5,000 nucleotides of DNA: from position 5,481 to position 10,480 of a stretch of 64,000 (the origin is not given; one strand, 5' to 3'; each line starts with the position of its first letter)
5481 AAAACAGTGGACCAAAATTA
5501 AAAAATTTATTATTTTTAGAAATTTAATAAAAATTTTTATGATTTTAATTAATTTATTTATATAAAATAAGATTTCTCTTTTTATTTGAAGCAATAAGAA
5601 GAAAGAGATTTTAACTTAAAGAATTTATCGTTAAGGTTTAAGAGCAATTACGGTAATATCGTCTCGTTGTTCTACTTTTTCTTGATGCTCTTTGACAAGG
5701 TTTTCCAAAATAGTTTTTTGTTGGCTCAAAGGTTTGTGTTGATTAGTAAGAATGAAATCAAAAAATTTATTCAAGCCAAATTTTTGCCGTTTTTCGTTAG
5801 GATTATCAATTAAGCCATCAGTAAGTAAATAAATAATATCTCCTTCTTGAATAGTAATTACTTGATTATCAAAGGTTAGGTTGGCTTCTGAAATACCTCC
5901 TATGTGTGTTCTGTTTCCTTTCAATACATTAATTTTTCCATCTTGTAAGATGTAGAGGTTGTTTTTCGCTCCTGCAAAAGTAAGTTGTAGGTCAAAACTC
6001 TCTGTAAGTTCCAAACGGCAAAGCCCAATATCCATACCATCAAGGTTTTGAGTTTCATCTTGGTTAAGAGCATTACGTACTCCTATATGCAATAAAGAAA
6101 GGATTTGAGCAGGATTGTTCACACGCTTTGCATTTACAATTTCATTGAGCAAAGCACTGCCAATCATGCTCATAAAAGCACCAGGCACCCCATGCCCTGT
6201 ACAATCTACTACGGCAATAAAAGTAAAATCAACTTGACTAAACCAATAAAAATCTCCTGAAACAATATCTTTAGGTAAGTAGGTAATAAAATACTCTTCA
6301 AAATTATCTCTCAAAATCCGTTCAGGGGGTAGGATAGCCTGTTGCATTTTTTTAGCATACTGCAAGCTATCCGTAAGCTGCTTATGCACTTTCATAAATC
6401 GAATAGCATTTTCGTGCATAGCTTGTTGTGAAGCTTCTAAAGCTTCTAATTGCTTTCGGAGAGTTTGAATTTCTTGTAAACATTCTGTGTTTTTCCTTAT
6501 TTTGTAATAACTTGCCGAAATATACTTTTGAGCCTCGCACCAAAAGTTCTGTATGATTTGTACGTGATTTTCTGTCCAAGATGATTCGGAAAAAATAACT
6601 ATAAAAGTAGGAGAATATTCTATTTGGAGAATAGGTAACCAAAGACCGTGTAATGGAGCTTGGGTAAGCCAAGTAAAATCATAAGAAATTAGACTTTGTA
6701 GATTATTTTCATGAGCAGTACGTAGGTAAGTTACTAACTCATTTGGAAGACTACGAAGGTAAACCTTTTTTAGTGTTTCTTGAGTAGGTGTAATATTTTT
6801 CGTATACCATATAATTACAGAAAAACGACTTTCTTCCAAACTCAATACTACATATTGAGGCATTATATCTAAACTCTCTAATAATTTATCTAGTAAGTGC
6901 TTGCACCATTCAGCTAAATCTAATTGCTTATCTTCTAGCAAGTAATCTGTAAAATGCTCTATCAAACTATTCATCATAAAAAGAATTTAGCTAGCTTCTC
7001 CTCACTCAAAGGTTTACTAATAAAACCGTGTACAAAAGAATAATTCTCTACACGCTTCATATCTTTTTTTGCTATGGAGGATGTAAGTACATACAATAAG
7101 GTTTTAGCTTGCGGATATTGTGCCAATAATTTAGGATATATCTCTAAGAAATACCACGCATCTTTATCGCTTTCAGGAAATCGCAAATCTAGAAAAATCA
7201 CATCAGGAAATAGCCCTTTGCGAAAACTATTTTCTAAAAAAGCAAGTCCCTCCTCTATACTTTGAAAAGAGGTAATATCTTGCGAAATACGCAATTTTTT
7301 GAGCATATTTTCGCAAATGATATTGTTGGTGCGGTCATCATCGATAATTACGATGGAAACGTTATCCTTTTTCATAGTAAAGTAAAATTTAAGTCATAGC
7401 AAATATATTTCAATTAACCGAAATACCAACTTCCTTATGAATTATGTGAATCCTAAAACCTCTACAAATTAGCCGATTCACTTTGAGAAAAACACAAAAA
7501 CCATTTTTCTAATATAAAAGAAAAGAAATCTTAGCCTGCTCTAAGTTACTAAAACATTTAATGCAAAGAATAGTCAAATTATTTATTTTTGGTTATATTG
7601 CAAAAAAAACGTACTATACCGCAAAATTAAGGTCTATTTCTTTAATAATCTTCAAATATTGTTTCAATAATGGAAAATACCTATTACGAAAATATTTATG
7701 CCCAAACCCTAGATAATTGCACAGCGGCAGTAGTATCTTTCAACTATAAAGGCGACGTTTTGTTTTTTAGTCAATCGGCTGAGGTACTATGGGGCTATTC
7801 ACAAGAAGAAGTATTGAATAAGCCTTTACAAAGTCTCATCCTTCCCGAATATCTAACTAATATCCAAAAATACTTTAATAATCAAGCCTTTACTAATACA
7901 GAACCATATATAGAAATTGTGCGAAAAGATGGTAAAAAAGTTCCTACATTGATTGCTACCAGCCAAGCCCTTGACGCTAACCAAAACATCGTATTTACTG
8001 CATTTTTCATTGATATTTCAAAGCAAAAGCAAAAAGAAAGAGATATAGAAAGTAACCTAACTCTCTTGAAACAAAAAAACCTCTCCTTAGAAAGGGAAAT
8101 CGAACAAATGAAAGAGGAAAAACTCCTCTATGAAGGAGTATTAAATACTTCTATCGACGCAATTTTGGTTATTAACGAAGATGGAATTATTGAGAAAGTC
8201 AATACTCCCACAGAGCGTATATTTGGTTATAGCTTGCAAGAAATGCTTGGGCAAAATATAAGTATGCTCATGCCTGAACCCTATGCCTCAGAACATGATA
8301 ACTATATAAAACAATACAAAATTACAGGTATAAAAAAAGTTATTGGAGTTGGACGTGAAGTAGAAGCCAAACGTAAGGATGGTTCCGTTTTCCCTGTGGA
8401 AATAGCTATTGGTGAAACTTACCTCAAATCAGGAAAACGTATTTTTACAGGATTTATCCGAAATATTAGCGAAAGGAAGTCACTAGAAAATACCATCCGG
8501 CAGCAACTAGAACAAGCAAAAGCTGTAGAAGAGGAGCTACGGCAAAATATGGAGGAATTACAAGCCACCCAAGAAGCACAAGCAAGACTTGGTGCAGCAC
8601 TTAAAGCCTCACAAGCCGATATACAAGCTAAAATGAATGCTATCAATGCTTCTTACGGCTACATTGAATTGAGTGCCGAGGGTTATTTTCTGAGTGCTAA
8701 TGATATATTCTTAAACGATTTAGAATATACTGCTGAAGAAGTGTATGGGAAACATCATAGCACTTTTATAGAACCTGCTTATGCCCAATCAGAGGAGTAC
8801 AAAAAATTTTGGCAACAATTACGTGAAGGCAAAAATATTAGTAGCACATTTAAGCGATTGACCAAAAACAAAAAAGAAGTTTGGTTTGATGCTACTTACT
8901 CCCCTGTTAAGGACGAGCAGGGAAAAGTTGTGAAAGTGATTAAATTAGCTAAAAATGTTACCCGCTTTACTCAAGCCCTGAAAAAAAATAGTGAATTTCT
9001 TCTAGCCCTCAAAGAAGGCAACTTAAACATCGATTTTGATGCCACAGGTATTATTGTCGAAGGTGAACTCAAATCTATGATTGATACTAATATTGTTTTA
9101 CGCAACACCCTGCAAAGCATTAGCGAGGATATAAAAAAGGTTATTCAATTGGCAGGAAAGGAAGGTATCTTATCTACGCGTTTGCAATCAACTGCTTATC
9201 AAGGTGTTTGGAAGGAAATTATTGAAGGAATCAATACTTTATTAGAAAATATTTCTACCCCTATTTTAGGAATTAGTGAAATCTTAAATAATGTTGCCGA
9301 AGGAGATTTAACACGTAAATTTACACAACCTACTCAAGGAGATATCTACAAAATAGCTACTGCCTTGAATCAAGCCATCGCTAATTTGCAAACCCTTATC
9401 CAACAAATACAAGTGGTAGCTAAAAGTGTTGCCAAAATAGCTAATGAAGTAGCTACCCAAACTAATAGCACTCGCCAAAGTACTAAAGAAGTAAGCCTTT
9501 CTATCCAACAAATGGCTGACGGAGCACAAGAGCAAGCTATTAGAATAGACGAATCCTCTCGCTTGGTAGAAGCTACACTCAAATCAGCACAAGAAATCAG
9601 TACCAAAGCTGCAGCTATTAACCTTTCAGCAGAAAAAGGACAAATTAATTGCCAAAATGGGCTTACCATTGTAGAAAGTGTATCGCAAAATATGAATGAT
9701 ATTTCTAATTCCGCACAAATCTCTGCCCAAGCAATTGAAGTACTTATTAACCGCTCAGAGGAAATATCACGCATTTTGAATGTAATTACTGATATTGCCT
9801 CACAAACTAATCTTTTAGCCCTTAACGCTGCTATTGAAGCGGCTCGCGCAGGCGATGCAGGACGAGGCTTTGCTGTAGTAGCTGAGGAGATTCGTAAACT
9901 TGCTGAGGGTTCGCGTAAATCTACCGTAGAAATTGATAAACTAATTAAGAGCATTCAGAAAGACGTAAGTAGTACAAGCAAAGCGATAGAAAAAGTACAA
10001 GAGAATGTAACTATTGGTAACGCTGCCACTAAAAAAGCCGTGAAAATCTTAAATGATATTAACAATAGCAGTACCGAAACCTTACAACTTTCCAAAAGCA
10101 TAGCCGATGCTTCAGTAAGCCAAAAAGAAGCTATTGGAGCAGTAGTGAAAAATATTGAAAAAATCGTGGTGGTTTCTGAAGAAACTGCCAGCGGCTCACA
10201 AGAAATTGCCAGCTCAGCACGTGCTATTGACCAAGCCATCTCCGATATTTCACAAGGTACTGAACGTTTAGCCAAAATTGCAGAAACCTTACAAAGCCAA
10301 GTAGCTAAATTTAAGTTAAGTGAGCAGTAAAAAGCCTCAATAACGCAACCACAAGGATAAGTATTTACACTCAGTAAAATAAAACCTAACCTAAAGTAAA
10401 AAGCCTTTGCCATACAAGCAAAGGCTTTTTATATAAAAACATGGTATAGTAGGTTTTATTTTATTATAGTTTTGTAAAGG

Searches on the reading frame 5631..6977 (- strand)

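Call 16: search_protein_families(library=pfam, proteins=[window:5631-6977:-], max_evalue=0.001)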
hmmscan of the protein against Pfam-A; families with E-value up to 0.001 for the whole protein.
window:5631-6977:- (448 aa): 1 family
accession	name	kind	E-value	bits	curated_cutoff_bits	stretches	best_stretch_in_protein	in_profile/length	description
PF07228.17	SpoIIE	-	3.4e-21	76.5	25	1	252-447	5-190/192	Stage II sporulation protein E (SpoIIE)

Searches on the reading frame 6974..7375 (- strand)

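Call 16: search_protein_families(library=pfam, proteins=[window:6974-7375:-], max_evalue=0.001)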
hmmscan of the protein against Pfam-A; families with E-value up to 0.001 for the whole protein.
window:6974-7375:- (133 aa): 1 family
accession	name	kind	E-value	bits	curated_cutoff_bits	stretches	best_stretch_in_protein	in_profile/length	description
PF00072.30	Response_reg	-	1.7e-08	35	30.2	1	8-130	1-108/111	Response regulator receiver domain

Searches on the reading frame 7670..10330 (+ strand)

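Call 16: search_protein_families(library=pfam, proteins=[window:7670-10330:+], max_evalue=0.001)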
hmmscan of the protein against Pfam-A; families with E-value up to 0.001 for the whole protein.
window:7670-10330:+ (886 aa): 9 families
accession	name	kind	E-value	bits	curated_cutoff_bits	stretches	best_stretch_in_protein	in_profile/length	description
PF00015.26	MCPsignal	-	1.3e-38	133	34.6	1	654-833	4-169/172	Methyl-accepting chemotaxis protein (MCP) signalling domain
PF13426.13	PAS_9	-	1.9e-36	124.9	27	3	163-268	2-103/103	PAS domain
PF00989.32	PAS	-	3.3e-32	111.3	22.6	2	154-266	3-113/113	PAS fold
PF08447.18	PAS_3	-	1.1e-23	83.7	25.6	2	341-425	2-87/89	PAS fold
PF08448.16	PAS_4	-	4.5e-18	65.9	23.1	2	332-433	9-108/110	PAS fold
PF18947.5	HAMP_2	-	5.8e-15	55.4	24.3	1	510-573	2-65/67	HAMP domain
PF24820.1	Diguanyl_cycl_sensor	-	6.6e-10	39.3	28.1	1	162-264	6-108/109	Diguanylate cyclase-like sensor domain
PF13188.13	PAS_8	-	1.9e-08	34.3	21.8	1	153-205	2-51/65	PAS domain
PF00672.30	HAMP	-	4.4e-06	27.3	25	1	527-574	5-52/53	HAMP domain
